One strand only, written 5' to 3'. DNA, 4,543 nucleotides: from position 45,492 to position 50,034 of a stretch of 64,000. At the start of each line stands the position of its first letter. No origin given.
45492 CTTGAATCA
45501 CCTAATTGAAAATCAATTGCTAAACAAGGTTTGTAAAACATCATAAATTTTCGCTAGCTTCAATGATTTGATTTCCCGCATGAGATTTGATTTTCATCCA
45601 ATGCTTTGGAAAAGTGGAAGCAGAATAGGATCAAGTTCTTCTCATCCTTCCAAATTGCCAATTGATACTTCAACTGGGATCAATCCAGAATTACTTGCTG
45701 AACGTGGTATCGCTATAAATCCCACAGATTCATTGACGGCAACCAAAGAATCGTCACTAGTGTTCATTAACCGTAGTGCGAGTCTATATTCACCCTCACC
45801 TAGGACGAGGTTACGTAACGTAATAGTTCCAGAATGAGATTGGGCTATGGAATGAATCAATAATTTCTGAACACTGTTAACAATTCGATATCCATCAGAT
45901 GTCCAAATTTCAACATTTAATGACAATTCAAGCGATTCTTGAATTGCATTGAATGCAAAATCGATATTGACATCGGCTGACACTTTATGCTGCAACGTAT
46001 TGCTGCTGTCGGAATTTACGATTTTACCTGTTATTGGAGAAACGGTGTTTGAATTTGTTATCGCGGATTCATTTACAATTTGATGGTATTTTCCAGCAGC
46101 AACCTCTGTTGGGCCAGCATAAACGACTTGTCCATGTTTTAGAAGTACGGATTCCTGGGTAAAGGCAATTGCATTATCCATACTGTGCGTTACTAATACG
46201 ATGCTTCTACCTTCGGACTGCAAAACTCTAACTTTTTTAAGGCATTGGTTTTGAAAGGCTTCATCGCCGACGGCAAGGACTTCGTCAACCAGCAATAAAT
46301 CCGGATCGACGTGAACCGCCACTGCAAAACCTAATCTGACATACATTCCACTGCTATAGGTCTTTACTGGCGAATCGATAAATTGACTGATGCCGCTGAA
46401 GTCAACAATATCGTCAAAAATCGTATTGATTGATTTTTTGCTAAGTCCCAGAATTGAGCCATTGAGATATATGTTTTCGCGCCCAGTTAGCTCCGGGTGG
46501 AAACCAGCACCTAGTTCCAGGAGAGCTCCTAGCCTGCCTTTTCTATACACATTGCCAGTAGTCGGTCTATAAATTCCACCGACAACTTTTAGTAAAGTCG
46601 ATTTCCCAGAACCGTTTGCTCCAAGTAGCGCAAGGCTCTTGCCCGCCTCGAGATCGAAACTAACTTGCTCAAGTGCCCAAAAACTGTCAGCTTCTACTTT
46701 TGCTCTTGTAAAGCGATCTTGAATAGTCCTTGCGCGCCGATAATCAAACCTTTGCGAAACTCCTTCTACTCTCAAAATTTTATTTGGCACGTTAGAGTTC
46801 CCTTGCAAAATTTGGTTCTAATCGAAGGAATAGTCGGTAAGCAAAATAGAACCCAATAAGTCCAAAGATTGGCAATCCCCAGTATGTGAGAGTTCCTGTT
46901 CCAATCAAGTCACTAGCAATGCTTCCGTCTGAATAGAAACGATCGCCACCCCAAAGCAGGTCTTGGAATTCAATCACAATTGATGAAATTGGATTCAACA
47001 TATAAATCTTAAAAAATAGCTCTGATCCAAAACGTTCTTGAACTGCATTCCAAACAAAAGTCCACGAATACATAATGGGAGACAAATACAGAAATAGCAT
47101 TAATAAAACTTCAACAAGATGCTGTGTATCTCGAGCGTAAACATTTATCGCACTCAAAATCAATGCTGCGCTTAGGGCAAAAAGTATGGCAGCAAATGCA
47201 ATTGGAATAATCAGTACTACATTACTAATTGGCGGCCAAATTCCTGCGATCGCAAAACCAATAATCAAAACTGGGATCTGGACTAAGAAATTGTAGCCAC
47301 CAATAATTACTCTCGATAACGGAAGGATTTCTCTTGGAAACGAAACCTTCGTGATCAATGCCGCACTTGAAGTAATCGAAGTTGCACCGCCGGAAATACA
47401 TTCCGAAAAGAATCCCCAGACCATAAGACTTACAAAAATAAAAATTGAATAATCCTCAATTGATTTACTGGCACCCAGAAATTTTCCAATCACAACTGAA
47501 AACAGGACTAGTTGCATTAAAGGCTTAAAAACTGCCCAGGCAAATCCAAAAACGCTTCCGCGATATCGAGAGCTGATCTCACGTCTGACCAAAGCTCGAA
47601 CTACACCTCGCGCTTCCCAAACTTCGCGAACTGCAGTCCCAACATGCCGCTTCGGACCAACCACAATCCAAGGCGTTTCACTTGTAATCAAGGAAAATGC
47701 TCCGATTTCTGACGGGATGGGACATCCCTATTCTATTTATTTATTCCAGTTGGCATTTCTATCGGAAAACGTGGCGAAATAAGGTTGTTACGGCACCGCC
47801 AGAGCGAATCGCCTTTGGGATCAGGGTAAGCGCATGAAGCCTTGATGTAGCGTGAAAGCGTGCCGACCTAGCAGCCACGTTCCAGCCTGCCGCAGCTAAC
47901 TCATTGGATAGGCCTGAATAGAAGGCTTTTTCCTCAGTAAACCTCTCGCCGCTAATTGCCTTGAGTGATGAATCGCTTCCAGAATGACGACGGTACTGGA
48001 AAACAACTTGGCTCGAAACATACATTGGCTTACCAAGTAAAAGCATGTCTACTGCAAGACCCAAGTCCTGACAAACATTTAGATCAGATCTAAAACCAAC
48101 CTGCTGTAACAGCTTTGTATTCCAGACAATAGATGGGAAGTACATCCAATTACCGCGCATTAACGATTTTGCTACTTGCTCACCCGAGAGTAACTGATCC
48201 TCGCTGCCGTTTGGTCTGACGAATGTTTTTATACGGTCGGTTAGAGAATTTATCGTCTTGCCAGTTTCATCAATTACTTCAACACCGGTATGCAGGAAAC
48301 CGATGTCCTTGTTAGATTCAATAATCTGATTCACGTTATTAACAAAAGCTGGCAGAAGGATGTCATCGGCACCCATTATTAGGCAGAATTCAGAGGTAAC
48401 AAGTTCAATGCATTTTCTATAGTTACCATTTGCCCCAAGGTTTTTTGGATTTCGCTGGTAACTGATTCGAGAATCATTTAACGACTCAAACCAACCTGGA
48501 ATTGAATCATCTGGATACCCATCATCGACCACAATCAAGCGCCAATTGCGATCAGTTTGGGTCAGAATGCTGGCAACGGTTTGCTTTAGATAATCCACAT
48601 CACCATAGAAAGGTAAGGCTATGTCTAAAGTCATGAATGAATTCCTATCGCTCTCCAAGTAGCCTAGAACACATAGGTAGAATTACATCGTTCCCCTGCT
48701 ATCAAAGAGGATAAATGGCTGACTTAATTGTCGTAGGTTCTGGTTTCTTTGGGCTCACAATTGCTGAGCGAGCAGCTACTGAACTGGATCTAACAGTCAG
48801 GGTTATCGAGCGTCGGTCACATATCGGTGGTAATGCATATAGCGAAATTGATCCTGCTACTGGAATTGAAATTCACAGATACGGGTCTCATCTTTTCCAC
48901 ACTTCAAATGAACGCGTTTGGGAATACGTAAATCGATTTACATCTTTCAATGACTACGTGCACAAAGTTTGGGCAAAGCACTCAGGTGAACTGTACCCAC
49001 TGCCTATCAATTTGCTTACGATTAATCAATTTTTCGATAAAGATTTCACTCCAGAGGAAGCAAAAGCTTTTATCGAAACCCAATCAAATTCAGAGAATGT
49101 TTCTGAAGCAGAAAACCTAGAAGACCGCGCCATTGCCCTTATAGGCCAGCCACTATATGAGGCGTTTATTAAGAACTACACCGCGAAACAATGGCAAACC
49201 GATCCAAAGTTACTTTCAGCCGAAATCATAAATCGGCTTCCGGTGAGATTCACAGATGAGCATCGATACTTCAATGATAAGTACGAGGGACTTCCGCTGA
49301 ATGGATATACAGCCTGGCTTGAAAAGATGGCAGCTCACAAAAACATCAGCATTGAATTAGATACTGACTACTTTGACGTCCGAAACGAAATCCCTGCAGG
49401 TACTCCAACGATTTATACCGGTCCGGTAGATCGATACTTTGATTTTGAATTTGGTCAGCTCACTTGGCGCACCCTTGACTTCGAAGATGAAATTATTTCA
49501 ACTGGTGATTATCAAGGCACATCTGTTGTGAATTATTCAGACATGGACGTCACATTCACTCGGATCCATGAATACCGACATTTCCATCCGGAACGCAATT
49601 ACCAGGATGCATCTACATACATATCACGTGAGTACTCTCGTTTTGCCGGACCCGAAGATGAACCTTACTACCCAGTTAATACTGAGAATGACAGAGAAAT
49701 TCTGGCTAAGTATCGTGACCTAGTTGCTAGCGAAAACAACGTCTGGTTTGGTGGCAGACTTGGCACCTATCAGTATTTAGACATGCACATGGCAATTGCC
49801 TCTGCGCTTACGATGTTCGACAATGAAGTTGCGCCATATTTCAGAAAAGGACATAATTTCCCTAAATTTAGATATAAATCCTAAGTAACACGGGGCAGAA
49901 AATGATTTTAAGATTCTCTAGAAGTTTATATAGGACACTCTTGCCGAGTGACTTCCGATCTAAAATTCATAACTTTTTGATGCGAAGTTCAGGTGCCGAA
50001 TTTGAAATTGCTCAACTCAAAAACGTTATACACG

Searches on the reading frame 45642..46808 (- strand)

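Call 58: search_protein_families(library=pfam, proteins=[window:45642-46808:-], max_evalue=0.00001)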
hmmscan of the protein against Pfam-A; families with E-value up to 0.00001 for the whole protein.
window:45642-46808:- (388 aa): 1 family
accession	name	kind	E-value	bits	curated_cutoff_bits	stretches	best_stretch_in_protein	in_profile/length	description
PF00005.33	ABC_tran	-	8.6e-20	72.2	25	1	46-177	1-135/137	ABC transporter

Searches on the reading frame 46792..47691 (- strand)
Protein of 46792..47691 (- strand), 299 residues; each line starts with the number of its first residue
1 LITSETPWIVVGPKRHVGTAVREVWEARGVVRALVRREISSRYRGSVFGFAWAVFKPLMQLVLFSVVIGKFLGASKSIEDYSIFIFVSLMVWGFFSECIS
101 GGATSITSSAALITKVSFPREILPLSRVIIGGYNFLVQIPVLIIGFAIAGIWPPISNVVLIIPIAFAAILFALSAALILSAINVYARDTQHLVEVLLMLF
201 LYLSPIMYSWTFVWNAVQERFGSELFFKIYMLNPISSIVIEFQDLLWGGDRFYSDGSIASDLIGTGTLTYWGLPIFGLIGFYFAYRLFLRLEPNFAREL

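Call 58: search_protein_families(library=pfam, proteins=[window:46792-47691:-], max_evalue=0.00001)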
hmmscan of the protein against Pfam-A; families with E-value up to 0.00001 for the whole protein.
window:46792-47691:- (299 aa): 1 family
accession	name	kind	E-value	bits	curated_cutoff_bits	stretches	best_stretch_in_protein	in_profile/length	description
PF01061.29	ABC2_membrane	-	4.8e-13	49.6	26.9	1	31-211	3-184/211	ABC-2 type transporter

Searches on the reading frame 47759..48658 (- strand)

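Call 58: search_protein_families(library=pfam, proteins=[window:47759-48658:-], max_evalue=0.00001)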
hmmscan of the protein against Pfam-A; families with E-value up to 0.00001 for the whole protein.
window:47759-48658:- (299 aa): 1 family
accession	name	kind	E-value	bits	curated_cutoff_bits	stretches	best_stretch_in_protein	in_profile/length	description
PF00535.33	Glycos_transf_2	-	1.4e-18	67.8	23.3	1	13-152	2-138/168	Glycosyl transferase family 2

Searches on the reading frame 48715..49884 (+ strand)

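Call 58: search_protein_families(library=pfam, proteins=[window:48715-49884:+], max_evalue=0.00001)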
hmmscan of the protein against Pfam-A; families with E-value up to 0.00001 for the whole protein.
window:48715-49884:+ (389 aa): 2 families
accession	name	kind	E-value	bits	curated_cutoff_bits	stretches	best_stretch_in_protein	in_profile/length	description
PF03275.19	GLF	-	6.5e-79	264.8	26.3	1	150-354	1-203/203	UDP-galactopyranose mutase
PF13450.12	NAD_binding_8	-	4.6e-18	65.7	21.9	1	6-75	1-68/68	NAD(P)-binding Rossmann-like domain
